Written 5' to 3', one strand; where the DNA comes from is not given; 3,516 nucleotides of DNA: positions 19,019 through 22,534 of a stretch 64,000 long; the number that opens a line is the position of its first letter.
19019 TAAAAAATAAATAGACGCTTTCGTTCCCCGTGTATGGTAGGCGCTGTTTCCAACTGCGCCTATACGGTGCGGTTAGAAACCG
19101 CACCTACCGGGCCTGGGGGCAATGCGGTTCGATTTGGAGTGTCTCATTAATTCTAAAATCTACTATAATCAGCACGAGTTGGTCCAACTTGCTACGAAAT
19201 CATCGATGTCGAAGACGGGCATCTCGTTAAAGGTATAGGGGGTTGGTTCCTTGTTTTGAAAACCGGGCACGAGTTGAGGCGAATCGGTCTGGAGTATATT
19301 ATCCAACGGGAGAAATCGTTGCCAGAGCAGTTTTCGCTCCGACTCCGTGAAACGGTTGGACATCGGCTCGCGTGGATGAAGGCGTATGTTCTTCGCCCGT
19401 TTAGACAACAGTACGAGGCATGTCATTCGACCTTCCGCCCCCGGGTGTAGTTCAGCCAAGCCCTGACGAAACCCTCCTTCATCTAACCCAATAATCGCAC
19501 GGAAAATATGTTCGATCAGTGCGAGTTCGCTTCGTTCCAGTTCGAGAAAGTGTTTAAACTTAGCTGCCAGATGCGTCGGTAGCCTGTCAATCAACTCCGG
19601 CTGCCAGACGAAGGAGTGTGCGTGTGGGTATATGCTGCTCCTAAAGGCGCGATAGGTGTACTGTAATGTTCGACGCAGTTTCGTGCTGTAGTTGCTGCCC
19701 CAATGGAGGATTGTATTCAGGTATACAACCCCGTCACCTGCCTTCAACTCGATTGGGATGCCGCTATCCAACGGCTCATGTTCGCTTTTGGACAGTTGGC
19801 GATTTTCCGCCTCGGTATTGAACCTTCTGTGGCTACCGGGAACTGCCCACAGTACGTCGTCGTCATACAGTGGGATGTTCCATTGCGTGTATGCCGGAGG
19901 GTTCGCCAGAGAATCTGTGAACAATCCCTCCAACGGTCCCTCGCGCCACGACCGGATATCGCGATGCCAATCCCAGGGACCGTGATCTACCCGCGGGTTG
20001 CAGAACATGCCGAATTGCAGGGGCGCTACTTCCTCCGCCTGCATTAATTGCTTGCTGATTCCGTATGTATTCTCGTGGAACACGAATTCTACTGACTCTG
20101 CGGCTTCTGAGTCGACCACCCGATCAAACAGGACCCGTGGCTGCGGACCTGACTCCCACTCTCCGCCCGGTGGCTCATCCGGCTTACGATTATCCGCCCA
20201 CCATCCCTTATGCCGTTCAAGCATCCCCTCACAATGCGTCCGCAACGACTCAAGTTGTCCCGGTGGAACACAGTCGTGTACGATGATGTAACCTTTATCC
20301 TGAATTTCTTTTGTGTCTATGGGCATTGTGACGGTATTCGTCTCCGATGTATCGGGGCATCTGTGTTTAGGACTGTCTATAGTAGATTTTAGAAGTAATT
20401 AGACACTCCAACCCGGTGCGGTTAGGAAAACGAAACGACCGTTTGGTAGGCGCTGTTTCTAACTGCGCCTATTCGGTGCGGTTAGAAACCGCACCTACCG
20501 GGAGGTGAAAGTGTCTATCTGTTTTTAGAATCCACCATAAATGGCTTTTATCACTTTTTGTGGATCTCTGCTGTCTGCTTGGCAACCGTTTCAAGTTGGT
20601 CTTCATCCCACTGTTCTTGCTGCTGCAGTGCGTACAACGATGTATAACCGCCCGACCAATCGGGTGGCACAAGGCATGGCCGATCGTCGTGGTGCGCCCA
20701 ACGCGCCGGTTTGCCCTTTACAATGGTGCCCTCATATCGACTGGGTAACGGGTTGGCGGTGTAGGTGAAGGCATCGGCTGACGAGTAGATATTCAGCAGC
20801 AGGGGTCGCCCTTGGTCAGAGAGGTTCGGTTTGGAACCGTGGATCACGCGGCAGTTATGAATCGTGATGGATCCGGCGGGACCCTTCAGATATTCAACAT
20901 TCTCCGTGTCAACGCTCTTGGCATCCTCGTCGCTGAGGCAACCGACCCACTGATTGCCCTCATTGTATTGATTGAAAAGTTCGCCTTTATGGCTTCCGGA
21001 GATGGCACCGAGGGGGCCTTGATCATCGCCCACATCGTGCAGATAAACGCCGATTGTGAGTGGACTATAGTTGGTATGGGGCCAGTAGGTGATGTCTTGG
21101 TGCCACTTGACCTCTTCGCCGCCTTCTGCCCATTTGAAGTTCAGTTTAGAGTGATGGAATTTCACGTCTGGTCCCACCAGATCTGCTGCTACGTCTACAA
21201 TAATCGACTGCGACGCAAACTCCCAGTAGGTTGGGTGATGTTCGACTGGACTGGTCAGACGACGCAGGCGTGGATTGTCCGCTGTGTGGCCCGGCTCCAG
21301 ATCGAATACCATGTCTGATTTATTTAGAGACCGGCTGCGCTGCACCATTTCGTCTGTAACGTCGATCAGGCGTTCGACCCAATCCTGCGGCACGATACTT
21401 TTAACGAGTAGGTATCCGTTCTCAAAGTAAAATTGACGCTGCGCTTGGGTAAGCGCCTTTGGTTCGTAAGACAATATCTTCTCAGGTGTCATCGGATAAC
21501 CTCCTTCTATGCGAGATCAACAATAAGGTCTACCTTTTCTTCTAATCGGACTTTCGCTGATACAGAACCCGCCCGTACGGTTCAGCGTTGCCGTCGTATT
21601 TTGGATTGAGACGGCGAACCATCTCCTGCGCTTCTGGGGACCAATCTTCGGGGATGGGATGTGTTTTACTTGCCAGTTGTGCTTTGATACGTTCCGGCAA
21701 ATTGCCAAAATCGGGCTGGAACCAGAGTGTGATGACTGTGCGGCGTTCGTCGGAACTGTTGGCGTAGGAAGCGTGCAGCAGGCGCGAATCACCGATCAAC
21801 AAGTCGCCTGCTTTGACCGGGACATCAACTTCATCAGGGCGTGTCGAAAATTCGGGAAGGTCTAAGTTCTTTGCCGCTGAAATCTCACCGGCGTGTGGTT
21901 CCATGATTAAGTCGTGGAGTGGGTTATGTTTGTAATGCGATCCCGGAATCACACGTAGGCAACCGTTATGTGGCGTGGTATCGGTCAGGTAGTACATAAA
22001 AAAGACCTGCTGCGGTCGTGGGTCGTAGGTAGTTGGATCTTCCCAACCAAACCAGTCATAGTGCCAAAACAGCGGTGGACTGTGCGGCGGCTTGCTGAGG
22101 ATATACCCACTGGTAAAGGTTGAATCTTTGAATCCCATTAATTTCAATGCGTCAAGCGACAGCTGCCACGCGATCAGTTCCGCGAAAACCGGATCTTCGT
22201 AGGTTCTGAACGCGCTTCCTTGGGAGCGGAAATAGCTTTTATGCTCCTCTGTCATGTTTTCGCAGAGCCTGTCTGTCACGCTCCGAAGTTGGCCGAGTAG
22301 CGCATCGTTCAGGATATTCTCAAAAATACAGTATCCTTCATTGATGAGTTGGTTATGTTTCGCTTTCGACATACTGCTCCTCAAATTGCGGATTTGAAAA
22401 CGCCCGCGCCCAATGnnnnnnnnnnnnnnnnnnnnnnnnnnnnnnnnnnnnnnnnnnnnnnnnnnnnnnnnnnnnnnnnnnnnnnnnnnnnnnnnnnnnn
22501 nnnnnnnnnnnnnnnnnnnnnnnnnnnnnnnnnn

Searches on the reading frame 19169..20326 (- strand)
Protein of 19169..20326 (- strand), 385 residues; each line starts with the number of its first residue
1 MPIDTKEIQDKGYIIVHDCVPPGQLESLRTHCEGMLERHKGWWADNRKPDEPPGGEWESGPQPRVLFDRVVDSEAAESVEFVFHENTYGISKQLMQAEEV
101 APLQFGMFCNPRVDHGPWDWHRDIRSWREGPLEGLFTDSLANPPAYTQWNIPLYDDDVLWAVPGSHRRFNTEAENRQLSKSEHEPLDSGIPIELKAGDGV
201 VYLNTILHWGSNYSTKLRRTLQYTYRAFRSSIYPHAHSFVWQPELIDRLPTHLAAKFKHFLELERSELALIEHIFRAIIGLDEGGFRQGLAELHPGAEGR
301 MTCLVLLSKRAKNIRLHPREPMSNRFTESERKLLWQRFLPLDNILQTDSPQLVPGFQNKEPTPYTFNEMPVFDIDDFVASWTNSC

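Call 61: search_protein_families(library=pfam, proteins=[window:19169-20326:-], max_evalue=0.001)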
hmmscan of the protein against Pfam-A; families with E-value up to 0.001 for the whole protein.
window:19169-20326:- (385 aa): 1 family
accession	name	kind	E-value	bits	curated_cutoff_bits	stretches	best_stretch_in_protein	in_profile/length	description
PF05721.19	PhyH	-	1.4e-09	38.9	22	1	9-219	2-212/213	Phytanoyl-CoA dioxygenase (PhyH)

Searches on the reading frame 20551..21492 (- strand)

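Call 61: search_protein_families(library=pfam, proteins=[window:20551-21492:-], max_evalue=0.001)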
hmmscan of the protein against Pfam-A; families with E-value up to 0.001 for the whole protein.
window:20551-21492:- (313 aa): 1 family
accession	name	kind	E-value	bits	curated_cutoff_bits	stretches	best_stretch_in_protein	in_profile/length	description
PF05721.19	PhyH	-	1.6e-28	100.9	22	1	24-229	3-211/213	Phytanoyl-CoA dioxygenase (PhyH)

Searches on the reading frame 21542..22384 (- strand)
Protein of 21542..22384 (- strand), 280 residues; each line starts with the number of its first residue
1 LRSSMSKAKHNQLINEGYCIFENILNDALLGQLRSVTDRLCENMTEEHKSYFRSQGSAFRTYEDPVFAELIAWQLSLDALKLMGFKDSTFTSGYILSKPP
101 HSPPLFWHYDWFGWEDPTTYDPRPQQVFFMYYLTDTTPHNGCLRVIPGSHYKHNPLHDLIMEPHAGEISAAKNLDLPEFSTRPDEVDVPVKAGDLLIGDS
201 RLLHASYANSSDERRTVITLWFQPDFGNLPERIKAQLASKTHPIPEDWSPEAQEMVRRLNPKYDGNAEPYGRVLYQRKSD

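Call 61: search_protein_families(library=pfam, proteins=[window:21542-22384:-], max_evalue=0.001)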
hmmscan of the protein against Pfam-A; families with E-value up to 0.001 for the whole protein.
window:21542-22384:- (280 aa): 2 families
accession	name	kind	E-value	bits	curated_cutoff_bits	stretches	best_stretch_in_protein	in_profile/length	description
PF05721.19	PhyH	-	6.3e-26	92.4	22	1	16-216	4-212/213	Phytanoyl-CoA dioxygenase (PhyH)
PF13640.12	2OG-FeII_Oxy_3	-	0.00062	21.1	27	0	107-223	14-98/98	2OG-Fe(II) oxygenase superfamily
